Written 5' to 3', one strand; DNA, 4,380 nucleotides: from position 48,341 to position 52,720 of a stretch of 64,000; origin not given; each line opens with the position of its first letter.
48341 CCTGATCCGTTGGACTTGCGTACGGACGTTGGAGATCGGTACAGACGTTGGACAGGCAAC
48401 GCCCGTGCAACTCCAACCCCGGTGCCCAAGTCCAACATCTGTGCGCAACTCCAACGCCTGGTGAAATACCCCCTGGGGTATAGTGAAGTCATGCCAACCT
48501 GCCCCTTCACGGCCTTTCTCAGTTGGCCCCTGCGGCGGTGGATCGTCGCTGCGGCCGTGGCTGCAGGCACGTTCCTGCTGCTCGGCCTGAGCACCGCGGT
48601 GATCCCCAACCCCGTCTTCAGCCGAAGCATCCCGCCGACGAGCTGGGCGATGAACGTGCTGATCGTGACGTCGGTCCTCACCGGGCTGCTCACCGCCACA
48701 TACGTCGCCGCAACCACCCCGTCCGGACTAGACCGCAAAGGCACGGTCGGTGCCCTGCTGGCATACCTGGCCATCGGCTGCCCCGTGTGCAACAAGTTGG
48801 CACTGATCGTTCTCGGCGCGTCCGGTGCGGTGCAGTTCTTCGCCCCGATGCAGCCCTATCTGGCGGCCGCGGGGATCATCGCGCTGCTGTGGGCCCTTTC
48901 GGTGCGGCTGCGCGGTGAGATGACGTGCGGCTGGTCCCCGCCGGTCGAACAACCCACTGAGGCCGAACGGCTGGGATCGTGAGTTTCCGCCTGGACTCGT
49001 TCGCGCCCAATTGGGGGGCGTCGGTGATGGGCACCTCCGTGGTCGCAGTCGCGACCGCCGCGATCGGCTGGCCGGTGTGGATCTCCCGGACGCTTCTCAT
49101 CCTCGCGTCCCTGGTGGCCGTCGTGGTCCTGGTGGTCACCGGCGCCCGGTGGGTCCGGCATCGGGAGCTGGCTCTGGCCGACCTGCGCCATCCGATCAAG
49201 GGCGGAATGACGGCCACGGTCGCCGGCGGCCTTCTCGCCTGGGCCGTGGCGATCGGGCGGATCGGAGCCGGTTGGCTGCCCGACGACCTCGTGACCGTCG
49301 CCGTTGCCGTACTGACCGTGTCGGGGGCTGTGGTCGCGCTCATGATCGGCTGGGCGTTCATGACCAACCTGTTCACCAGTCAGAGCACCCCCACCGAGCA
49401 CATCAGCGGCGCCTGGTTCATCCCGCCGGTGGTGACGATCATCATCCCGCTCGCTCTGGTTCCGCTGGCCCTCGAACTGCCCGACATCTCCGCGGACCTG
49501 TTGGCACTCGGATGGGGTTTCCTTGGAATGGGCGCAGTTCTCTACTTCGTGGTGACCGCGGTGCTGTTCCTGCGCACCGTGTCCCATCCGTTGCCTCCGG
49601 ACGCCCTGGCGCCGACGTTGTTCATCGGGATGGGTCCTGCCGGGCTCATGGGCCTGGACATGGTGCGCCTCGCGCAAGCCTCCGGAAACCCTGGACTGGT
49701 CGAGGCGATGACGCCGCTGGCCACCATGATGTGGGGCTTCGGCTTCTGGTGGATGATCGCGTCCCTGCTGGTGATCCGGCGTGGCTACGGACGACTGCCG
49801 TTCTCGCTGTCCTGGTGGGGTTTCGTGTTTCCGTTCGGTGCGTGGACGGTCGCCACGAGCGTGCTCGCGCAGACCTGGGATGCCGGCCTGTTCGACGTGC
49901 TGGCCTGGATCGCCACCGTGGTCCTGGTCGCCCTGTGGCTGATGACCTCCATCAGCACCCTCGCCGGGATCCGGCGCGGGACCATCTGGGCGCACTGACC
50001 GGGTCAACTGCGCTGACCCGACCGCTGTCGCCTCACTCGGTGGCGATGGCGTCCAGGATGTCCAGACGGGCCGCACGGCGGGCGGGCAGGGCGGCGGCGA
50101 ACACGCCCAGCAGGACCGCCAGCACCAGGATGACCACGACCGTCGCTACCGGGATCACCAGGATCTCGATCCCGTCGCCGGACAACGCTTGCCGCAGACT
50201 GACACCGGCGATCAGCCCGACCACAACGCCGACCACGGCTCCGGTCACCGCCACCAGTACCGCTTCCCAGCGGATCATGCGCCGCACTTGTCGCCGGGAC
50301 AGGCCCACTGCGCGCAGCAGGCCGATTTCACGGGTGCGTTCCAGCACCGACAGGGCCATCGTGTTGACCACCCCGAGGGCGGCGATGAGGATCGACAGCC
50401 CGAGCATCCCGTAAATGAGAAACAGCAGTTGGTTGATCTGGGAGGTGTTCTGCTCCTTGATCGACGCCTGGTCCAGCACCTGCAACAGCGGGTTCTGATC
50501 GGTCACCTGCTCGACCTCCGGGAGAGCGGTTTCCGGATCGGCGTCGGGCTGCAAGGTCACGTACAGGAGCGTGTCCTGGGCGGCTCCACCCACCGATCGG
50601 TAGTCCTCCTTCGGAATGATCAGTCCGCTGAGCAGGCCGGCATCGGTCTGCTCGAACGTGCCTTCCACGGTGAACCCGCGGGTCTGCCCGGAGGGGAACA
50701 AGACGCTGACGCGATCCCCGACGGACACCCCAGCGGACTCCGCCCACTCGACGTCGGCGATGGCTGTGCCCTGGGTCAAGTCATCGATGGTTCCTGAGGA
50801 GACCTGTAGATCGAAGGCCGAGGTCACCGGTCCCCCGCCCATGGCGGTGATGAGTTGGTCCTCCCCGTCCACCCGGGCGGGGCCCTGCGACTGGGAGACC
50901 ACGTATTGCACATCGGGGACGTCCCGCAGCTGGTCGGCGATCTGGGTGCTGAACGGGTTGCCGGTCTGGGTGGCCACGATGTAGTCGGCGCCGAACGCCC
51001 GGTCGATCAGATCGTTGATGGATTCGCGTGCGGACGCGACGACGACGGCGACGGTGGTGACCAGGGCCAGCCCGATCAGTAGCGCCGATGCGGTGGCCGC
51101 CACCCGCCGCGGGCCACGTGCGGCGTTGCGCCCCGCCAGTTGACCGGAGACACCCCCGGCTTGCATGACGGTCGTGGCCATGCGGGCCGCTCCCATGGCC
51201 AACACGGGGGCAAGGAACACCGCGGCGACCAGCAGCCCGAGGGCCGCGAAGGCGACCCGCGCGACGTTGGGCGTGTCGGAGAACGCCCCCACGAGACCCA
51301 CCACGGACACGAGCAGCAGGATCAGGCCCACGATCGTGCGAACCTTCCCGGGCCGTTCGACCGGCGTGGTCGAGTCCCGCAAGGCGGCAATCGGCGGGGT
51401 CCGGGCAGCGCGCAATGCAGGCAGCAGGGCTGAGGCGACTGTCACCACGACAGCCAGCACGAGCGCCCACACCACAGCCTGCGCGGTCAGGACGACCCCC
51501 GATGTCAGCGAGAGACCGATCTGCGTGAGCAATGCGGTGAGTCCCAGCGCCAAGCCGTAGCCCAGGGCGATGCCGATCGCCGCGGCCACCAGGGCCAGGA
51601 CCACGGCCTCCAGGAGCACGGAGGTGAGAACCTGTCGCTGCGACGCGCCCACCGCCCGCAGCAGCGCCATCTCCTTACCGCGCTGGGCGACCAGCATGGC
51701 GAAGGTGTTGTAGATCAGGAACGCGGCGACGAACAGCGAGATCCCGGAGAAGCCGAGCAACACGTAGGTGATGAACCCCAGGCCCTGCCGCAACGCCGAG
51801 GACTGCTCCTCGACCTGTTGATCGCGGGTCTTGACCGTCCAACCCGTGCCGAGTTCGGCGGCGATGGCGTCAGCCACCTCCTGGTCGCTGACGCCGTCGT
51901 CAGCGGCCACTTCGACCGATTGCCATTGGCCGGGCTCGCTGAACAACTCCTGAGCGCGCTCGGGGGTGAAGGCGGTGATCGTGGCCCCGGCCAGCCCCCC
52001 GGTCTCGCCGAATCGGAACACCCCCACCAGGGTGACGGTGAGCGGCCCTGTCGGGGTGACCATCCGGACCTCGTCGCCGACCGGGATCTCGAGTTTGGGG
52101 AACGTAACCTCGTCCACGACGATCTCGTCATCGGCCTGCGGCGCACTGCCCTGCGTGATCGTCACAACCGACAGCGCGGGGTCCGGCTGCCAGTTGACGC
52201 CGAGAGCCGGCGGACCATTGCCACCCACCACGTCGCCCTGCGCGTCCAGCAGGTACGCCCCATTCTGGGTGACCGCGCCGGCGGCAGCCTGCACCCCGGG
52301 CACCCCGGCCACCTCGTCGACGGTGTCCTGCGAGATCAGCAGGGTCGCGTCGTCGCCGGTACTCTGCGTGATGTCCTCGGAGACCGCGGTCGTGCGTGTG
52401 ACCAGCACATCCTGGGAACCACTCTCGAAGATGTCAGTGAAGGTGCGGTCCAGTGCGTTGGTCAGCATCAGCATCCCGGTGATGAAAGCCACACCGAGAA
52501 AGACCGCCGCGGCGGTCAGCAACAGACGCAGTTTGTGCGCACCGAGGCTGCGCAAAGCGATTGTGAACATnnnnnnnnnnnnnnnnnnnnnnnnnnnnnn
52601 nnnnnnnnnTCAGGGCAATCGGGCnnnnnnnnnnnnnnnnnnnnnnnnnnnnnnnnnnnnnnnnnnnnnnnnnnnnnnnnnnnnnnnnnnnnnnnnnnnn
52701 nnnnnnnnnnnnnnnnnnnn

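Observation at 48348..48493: Six phased GTTGGA(C/G) motifs in mirror symmetry over a leaderless-type promoter of a CxxC-membrane-protein/TDT-transporter operon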

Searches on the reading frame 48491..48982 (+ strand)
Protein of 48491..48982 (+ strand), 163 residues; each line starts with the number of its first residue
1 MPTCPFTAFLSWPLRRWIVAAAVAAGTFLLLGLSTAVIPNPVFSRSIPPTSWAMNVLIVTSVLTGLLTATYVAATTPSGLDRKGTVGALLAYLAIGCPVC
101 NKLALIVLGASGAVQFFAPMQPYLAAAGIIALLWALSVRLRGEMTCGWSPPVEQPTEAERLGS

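Call 8: search_protein_families(library=pfam, proteins=[window:48491-48982:+], max_evalue=0.01)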
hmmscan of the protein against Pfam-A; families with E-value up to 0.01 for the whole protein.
window:48491-48982:+ (163 aa): 0 families

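Call 9: search_protein_families(library=ncbifam, proteins=[window:48491-48982:+], max_evalue=0.01)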
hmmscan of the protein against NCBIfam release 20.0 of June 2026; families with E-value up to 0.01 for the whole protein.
window:48491-48982:+ (163 aa): 1 family
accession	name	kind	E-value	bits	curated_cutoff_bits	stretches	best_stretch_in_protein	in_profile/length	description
NF010314.2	PRK13751.2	equivalog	0.0064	16.6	150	1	86-146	13-76/116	mercuric ion transporter MerT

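Call 15: find_related_loci(query=window:48491-48979:+, collection=genome_contigs, flank=6000)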
Query window:48491-48979:+ (163 aa) in genome_contigs; peptide patterns used: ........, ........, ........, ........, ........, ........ (x = any residue, [..] = any of these).
477 stretches matched a pattern; 284 encode a relative of the query (tblastn E <= 1e-3); the best 80 are kept; 80 distinct loci.
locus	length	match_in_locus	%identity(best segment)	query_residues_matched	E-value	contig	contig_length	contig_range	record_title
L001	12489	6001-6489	94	1-163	1e-97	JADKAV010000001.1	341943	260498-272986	MAG: Micrococcales bacterium isolate Mari_18-Q3-R65-66_BATAC.348 tig00003727-10-3425140, whole genome shotgun sequence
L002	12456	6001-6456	75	1-153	2e-72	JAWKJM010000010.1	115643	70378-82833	MAG: Candidatus Nanopelagicales bacterium isolate BC1.147 BC1.147.fa-10, whole genome shotgun sequence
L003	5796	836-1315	73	1-159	5e-71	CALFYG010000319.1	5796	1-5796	MAG TPA_asm: uncultured Micrococcales bacterium isolate SRR6231188_bin.22_CONCOCT_v1.1_MAG genome assembly, contig: ERZ6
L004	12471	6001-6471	73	1-157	5e-71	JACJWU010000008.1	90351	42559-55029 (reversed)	MAG: Actinomycetota bacterium isolate HK-STAS-ACTI-17 HK-STAS-ACTI-17_8, whole genome shotgun sequence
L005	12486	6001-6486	72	1-160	5e-68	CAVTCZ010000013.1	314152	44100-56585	MAG: uncultured Actinomycetota bacterium isolate MFD00905.bin.1.260 genome assembly, contig: contig_39026, whole genome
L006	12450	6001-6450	66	1-150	7e-62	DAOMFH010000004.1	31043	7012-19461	MAG TPA_asm: Actinomycetota bacterium isolate AMR_MDS_5007 NODE_203_length_31043_cov_23.065316, whole genome shotgun seq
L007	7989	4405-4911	62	3-158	3e-60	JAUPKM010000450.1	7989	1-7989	MAG: Actinomycetota bacterium isolate erpe_2018_pw_0hr_WHONDRS-PP48-000085_B_bin.27 scaffold_1319574, whole genome shotg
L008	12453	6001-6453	81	1-151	9e-65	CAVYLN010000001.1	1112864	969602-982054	MAG: uncultured Actinomycetota bacterium isolate MFD09779.bin.1.13 genome assembly, contig: contig_14805, whole genome s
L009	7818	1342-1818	63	4-154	2e-58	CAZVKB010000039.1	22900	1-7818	MAG TPA_asm: uncultured Actinomycetes bacterium isolate SRP286056_co1_202 genome assembly, contig: NODE_2599_length_2290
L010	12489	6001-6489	64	1-163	6e-58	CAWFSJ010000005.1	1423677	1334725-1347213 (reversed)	MAG: uncultured Actinomycetota bacterium isolate MFD00905.bin.1.230 genome assembly, contig: contig_20674, whole genome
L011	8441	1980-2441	69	1-153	9e-58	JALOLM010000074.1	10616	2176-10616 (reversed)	MAG: Candidatus Nanopelagicales bacterium isolate Prado025 scaffold_12260, whole genome shotgun sequence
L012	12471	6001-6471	68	1-160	9e-57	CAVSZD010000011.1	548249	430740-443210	MAG: uncultured Actinomycetota bacterium isolate MFD04716.bin.1.74 genome assembly, contig: contig_65, whole genome shot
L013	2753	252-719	61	4-151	4e-55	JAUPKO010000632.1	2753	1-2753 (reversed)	MAG: Actinomycetota bacterium isolate erpe_2018_pw_0hr_WHONDRS-PP48-000085_B_bin.29 scaffold_1496416, whole genome shotg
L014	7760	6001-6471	64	3-146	6e-55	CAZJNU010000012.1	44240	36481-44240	MAG TPA_asm: uncultured Actinomycetes bacterium isolate SRP286056_co1_602 genome assembly, contig: NODE_839_length_44240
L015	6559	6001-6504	59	1-158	5e-55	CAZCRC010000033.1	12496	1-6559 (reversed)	MAG TPA_asm: uncultured Actinomycetes bacterium isolate binchicken_co105_245 genome assembly, contig: NODE_6362_length_1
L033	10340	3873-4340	50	1-154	3e-45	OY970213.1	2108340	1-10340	MAG: uncultured Actinomycetota bacterium isolate MFD02832.bin.1.97 genome assembly, chromosome: 1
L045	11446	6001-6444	52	1-146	3e-42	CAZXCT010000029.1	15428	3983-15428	MAG TPA_asm: uncultured Bifidobacterium sp. isolate binchicken_co208_61 genome assembly, contig: NODE_5780_length_15428_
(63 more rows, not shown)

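Call 74: search_protein_families(library=pfam, proteins=[L045:4531-5937:-, L045:4198-4527:-, L045:3451-4194:-, L045:6797-7186:+, L045:7446-8363:-, L033:1968-3425:-, L033:3449-3808:-, L033:983-1390:-, L033:4813-5835:-, L033:5955-7382:+], max_evalue=0.0001)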
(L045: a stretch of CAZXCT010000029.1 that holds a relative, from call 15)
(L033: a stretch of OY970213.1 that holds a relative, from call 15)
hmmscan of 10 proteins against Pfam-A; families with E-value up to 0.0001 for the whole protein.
L045:4531-5937:- (468 aa): 1 family
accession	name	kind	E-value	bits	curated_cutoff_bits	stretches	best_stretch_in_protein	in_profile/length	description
PF00581.25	Rhodanese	-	4.1e-17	62.9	22.2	1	356-438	3-96/102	Rhodanese-like domain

L045:4198-4527:- (109 aa): 1 family
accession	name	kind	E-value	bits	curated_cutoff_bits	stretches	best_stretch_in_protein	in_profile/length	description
PF00581.25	Rhodanese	-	8.6e-11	42.6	22.2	1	6-94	2-101/102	Rhodanese-like domain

L045:3451-4194:- (247 aa): 1 family
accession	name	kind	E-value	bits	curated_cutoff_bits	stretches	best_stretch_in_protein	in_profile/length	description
PF01925.25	TauE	-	5.7e-38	131.4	32.6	1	7-242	2-237/237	Sulfite exporter TauE/SafE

L045:6797-7186:+ (129 aa): 1 family
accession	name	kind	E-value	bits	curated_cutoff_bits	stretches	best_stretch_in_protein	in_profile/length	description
PF00581.25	Rhodanese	-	5.4e-19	69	22.2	1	33-121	5-101/102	Rhodanese-like domain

L045:7446-8363:- (305 aa): 2 families
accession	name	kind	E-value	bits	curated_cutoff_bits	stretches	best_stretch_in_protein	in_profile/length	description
PF01551.29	Peptidase_M23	-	1.1e-31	109.4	28.7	1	200-291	2-93/96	Peptidase family M23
PF01471.23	PG_binding_1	-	1.9e-07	31.6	23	1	78-123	3-48/57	Putative peptidoglycan binding domain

L033:1968-3425:- (485 aa): 2 families
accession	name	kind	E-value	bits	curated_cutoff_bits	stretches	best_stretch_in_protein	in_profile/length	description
PF07992.20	Pyr_redox_2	-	2.5e-09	37.4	26.1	1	3-190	2-166/291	Pyridine nucleotide-disulphide oxidoreductase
PF01266.30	DAO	-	7.5e-06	26.1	27.9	0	3-36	1-31/353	FAD dependent oxidoreductase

L033:3449-3808:- (119 aa): 4 families
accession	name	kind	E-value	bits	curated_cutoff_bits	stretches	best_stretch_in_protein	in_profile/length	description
PF00085.26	Thioredoxin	-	2.4e-27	95.4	23.5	1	3-101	2-102/103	Thioredoxin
PF14595.12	Thioredoxin_9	-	4.9e-06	26.9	25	1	17-93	40-119/129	Thioredoxin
PF13098.12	Thioredoxin_2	-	2.8e-05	24.8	27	1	20-99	7-103/104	Thioredoxin-like domain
PF13905.12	Thioredoxin_8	-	3.7e-05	24.4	27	0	20-61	3-49/94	Thioredoxin-like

L033:983-1390:- (135 aa): 1 family
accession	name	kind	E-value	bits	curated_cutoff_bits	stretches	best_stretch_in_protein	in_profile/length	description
PF00581.25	Rhodanese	-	1.9e-21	76.8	22.2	1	38-127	4-101/102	Rhodanese-like domain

L033:4813-5835:- (340 aa): 1 family
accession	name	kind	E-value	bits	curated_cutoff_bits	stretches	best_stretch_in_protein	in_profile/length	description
PF13360.13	PQQ_2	-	9.6e-09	35.7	27.6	1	185-308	26-145/233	Outer membrane protein assembly factor BamB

L033:5955-7382:+ (475 aa): 1 family
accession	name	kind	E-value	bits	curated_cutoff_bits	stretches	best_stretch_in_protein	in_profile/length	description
PF03060.21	NMO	-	2.5e-15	57.1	28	1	233-334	157-248/331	Nitronate monooxygenase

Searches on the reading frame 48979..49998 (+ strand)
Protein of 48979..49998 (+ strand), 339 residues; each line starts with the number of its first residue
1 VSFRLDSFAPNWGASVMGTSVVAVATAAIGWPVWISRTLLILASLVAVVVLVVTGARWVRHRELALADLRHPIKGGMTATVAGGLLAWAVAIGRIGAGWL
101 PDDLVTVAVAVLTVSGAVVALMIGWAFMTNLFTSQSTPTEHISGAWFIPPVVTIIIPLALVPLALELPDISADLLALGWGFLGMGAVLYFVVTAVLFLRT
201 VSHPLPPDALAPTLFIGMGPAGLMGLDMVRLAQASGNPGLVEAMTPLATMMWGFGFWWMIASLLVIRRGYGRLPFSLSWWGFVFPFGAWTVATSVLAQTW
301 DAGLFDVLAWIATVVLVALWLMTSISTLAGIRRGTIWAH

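Call 8: search_protein_families(library=pfam, proteins=[window:48979-49998:+], max_evalue=0.01)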
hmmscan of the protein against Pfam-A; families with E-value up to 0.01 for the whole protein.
window:48979-49998:+ (339 aa): 1 family
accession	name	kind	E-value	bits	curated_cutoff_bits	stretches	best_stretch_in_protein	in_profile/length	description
PF03595.22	SLAC1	-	3.3e-53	181.4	27.9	1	8-328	2-331/331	Voltage-dependent anion channel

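Call 9: search_protein_families(library=ncbifam, proteins=[window:48979-49998:+], max_evalue=0.01)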
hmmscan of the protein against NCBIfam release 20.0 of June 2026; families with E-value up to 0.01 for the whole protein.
window:48979-49998:+ (339 aa): 2 families
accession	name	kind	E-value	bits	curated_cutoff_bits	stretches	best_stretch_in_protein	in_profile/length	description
TIGR00816.1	tdt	subfamily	7.5e-46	156.9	237.25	1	8-331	1-317/320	tellurite-resistance/dicarboxylate transporter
NF008032.0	PRK10764.1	equivalog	9.1e-09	35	342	1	23-334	28-312/328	dicarboxylate transporter/tellurite-resistance protein TehA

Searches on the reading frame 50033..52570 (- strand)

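Call 8: search_protein_families(library=pfam, proteins=[window:50033-52570:-], max_evalue=0.01)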
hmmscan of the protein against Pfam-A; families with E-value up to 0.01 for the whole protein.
window:50033-52570:- (845 aa): 3 families
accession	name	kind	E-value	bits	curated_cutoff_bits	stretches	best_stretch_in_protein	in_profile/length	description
PF02687.27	FtsX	-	6.7e-36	123.4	25.5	2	722-837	3-119/120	FtsX-like permease C-terminal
PF12704.14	MacB_PCD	-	5.3e-25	89.4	27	2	17-238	2-206/207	MacB-like periplasmic core domain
PF06195.18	DUF996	-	0.0057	17.3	31.3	1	413-529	3-108/138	Protein of unknown function (DUF996)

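Call 9: search_protein_families(library=ncbifam, proteins=[window:50033-52570:-], max_evalue=0.01)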
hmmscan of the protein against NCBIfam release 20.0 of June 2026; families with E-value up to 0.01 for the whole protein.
window:50033-52570:- (845 aa): 14 families
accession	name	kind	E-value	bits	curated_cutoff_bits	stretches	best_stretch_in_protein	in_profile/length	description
TIGR03434.1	ADOP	subfamily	2.2e-37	128.6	622.3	2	673-843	631-801/803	ADOP family duplicated permease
TIGR02212.1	lolCE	equivalog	5.4e-34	117.8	362.45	2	498-839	28-405/411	lipoprotein-releasing ABC transporter permease subunit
NF007826.0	PRK10535.1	equivalog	5e-24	84.5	966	2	709-845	517-648/648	macrolide ABC transporter ATP-binding protein/permease MacB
NF038346.1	FtsX_actino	exception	9.2e-16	58.1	250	2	678-830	141-298/308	permease-like cell division protein FtsX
NF038347.1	FtsX_Gpos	exception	2.7e-14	53.2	225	2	251-375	151-276/296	permease-like cell division protein FtsX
NF008076.0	PRK10814.1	exception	1.8e-13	50.2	473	2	279-398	275-397/399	lipoprotein-releasing ABC transporter permease subunit LolC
NF008357.0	PRK11146.1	exception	8.6e-12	44.6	439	2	719-837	272-406/414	lipoprotein-releasing ABC transporter permease subunit LolE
TIGR02213.1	lolE_release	exception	7.3e-11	41.5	540.35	1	718-837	268-403/411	lipoprotein-releasing ABC transporter permease subunit LolE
TIGR01185.1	devC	equivalog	1.4e-10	40.7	290.35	2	180-382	171-365/380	ABC transporter permease DevC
TIGR00439.2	FtsX_Gneg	equivalog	1.7e-06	27.4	255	1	710-832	157-289/292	permease-like cell division protein FtsX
NF038008.1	ABC_perm_DarB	equivalog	0.00098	17.2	700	0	269-375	274-383/777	darobactin export ABC transporter permease subunit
TIGR04407.1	LptF_YjgP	equivalog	0.001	17.9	230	1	695-784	30-119/347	LPS export ABC transporter permease LptF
NF041854.1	ABC_perm_YbbP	equivalog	0.0045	14.9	999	0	687-792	655-757/806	putative ABC transporter permease subunit YbbP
NF004548.0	PRK05892.1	equivalog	0.0065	16.4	126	0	585-645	53-113/158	nucleoside diphosphate kinase regulator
